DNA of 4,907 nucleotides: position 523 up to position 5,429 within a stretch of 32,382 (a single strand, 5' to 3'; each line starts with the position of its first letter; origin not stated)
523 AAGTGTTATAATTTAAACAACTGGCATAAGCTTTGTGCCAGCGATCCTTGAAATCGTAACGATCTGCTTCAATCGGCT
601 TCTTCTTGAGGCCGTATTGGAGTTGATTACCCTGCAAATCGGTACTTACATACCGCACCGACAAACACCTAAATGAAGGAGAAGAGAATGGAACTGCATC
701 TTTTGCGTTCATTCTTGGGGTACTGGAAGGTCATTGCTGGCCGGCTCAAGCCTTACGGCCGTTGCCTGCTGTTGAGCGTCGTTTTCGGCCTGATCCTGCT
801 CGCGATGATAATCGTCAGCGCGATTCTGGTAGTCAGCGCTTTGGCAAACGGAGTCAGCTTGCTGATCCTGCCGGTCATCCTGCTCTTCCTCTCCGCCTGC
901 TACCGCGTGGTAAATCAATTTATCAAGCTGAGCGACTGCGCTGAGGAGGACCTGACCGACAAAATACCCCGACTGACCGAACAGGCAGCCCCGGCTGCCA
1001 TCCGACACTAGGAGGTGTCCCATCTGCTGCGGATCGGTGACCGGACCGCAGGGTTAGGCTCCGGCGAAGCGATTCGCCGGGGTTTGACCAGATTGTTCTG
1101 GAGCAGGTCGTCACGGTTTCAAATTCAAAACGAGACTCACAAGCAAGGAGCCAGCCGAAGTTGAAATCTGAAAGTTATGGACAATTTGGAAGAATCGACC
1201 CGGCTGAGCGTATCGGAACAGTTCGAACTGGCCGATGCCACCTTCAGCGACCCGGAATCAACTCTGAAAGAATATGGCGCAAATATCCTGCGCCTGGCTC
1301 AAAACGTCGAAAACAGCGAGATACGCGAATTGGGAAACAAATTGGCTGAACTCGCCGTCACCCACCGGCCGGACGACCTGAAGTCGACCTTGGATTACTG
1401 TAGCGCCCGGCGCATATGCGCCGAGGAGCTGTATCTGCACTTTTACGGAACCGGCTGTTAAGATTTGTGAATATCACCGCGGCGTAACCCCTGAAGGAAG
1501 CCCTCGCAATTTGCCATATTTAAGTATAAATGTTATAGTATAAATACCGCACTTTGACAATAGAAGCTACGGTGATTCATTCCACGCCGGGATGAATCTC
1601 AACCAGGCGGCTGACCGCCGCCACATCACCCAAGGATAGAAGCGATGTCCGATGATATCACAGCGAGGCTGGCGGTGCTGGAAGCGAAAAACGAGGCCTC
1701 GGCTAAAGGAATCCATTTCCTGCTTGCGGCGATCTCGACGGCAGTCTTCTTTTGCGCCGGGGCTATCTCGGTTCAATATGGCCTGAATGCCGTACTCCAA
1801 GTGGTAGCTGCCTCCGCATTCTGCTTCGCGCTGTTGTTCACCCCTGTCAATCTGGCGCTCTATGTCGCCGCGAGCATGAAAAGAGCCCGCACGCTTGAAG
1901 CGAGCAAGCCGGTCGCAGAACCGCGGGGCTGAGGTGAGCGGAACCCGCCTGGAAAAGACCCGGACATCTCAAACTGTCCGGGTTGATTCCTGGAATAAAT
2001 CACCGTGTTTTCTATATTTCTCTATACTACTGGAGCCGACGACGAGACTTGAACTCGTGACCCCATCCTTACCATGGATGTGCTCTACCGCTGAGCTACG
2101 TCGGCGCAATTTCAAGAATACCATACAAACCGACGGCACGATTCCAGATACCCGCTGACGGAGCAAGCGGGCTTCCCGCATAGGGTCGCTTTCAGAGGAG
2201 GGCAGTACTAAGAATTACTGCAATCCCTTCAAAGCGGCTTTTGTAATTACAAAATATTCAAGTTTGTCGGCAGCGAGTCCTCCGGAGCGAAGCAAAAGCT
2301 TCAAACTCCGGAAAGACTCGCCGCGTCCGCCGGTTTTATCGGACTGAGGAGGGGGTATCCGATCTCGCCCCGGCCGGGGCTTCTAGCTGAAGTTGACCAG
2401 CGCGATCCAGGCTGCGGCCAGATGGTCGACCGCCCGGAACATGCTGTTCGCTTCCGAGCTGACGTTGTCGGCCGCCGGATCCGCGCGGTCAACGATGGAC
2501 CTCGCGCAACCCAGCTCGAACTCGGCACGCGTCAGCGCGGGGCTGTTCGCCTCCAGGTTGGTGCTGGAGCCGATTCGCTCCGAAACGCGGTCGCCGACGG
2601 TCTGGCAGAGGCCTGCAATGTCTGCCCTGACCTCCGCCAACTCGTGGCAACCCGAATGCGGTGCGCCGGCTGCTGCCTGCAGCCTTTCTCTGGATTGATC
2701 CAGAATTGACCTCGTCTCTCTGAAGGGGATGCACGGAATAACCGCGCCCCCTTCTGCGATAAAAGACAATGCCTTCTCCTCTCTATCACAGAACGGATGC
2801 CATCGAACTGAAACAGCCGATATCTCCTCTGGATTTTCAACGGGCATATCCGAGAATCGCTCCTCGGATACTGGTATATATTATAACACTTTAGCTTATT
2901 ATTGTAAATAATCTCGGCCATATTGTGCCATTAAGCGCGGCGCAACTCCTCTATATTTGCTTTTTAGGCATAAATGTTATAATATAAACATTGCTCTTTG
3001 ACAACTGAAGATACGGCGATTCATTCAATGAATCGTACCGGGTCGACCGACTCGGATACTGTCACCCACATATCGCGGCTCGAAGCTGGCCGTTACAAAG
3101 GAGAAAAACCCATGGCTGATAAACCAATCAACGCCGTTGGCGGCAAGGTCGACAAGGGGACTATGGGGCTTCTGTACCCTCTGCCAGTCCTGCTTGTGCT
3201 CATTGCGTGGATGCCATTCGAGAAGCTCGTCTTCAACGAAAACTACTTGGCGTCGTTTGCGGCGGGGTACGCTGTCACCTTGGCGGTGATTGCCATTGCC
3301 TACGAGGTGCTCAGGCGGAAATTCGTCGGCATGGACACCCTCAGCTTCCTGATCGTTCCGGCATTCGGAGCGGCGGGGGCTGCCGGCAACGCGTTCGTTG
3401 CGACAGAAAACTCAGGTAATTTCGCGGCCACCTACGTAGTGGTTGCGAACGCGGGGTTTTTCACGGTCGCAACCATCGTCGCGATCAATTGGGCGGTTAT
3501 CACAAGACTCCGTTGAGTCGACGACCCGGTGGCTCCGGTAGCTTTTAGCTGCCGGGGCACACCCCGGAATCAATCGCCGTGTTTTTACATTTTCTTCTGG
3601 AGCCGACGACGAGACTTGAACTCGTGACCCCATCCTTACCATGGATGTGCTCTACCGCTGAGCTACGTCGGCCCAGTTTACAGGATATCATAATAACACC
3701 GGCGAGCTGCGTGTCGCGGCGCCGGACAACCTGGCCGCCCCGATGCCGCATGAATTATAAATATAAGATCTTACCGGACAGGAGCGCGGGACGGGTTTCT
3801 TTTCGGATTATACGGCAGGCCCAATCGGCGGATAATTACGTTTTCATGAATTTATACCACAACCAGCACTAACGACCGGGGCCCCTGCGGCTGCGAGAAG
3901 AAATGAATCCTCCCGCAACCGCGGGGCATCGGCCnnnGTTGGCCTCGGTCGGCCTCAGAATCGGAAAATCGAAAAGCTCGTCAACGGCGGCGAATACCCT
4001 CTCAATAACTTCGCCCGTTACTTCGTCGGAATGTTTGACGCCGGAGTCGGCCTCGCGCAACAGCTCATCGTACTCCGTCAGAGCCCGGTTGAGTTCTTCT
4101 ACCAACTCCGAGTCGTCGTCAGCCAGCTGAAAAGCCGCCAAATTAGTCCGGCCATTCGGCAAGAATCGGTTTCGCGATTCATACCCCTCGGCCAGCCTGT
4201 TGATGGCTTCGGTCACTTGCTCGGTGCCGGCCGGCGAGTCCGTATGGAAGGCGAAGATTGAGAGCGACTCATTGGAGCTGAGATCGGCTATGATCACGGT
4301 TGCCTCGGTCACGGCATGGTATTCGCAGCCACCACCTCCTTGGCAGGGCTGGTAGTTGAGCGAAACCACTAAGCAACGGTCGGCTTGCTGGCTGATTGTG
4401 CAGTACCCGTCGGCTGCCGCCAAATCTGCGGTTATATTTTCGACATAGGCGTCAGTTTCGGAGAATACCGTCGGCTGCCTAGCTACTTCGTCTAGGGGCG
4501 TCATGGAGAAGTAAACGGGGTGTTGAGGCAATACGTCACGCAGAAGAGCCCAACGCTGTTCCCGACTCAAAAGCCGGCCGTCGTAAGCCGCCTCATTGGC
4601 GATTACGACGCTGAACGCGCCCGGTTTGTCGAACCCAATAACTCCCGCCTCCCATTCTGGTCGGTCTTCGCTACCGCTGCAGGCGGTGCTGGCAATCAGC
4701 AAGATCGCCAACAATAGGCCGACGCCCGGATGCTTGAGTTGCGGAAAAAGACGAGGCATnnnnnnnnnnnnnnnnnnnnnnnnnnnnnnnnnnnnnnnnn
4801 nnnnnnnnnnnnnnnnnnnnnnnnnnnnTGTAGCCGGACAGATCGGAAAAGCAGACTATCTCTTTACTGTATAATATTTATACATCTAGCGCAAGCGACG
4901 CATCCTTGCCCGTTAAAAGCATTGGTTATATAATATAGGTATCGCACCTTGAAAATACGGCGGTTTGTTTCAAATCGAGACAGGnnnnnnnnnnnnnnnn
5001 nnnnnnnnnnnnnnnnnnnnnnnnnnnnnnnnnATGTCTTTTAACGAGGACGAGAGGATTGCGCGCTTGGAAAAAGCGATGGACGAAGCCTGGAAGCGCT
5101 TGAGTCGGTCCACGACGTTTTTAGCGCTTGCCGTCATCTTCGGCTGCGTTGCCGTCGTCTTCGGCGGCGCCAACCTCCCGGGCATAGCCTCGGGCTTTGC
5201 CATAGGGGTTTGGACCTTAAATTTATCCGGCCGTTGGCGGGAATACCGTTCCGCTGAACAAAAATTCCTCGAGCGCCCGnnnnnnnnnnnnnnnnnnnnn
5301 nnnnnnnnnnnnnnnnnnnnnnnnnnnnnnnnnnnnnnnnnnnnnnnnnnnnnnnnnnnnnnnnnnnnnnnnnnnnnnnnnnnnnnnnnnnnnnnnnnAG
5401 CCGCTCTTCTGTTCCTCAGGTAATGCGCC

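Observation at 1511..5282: Conserved promoter plus 5' leader module reused in front of unrelated small membrane-protein ORFs, twice with an identical tRNA-Thr(GGT)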

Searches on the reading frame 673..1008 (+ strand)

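Call 10: search_protein_families(library=pfam, proteins=[window:673-1008:+], max_evalue=1)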
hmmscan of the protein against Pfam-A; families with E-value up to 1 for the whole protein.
window:673-1008:+ (112 aa): 2 families
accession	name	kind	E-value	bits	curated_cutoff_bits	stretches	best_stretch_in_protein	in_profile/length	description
PF20226.3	DUF6585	-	0.052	13.3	27.7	1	36-85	29-78/249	Family of unknown function (DUF6585)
PF20990.2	DUF2207_C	-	0.72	9.9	33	1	36-78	140-184/247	Predicted membrane protein (DUF2207) C-terminal domain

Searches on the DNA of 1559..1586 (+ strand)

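Call 60: build_rna_model(alignment_id=A2, structure=none)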
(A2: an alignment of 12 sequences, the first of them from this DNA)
Model R1 built from alignment A2 (12 sequences, 28 columns); structure: none (sequence only).
model positions 28; base pairs 0; branch points 0; effective number of sequences 12; information 1.073 bits per position. No base pairs: searches with it score sequence only.

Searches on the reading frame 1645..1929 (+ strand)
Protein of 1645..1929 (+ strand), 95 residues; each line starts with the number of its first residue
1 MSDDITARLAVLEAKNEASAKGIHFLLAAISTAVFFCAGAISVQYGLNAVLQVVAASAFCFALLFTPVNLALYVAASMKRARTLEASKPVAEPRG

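Call 10: search_protein_families(library=pfam, proteins=[window:1645-1929:+], max_evalue=1)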
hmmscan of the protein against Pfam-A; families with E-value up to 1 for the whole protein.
window:1645-1929:+ (95 aa): 2 families
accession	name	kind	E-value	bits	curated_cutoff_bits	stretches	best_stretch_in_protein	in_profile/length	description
PF11100.13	TrbE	-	0.3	11.8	25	1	27-70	13-58/66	Conjugal transfer protein TrbE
PF07332.16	Phage_holin_3_6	-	0.45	11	28.4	1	8-84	20-101/116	Putative Actinobacterial Holin-X, holin superfamily III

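Call 19: find_homologous_proteins(query=window:1645-1929:+, max_evalue=0.01)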
Query window:1645-1929:+ (95 aa): 1 proteins with E <= 0.01 among 6 candidates.
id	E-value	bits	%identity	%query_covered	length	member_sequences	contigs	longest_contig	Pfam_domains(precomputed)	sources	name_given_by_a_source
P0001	4.7e-51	188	100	100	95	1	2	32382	-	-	-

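Call 22: find_encoding_contigs(protein=window:1645-1929:+, flank=10000, max_places=6)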
Protein window:1645-1929:+ (95 aa): 2 contigs read that carry it; 2 places shown.
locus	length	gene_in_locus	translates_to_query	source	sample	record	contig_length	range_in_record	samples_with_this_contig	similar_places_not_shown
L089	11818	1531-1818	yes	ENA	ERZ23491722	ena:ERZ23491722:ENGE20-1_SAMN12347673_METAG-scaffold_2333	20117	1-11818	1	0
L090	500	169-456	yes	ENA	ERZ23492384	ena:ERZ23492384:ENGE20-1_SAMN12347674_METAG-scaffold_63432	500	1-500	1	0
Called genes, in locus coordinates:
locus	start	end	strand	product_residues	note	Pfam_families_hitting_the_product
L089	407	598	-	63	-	-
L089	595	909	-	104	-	-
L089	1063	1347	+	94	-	-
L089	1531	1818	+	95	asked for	-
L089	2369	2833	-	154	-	-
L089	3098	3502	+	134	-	-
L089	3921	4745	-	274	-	-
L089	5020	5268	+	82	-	-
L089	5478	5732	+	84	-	PF00471:Ribosomal_L33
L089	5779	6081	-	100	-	-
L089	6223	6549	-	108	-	-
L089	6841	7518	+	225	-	-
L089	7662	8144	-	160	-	-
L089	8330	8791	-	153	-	-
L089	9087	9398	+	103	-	-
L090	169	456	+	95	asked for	-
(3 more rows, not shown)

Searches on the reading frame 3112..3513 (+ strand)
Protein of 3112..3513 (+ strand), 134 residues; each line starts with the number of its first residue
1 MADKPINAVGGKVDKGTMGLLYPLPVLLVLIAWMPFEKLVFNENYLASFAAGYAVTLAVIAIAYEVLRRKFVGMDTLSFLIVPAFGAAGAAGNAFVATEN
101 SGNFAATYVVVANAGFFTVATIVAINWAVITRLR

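Call 10: search_protein_families(library=pfam, proteins=[window:3112-3513:+], max_evalue=1)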
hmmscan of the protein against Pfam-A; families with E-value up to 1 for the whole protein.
window:3112-3513:+ (134 aa): 0 families

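Call 82: search_protein_representatives(alignment_id=A3)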
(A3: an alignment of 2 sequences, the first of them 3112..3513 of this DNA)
Query: 2 sequences, 134 profile positions. Proteins with E-value up to 0.001 (for the whole library): 2; up to 1e-10: 1; up to 1e-30: 1. The best 2 are listed.
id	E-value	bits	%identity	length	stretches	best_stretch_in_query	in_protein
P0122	3.8e-72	256.7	-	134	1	1-134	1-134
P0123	5.1e-10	55.6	-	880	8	65-113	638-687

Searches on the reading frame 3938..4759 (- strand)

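Call 10: search_protein_families(library=pfam, proteins=[window:3938-4759:-], max_evalue=1)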
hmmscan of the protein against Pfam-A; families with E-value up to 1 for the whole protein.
window:3938-4759:- (274 aa): 2 families
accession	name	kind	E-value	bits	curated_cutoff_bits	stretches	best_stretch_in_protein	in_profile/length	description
PF25306.1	DUF7880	-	0.078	13.6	27.5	1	217-263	66-113/127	Domain of unknown function (DUF7880)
PF24912.1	SH3_TNRC18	-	0.078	13.2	27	1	31-68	15-52/58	TNRC18-like,(4.1.1) SH3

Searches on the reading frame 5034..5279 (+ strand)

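Call 10: search_protein_families(library=pfam, proteins=[window:5034-5279:+], max_evalue=1)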
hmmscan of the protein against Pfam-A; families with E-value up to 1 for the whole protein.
window:5034-5279:+ (82 aa): 1 family
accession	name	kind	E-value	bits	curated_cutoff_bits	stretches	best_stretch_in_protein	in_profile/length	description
PF11239.13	DUF3040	-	0.1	13.3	24.7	1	14-57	32-77/84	Protein of unknown function (DUF3040)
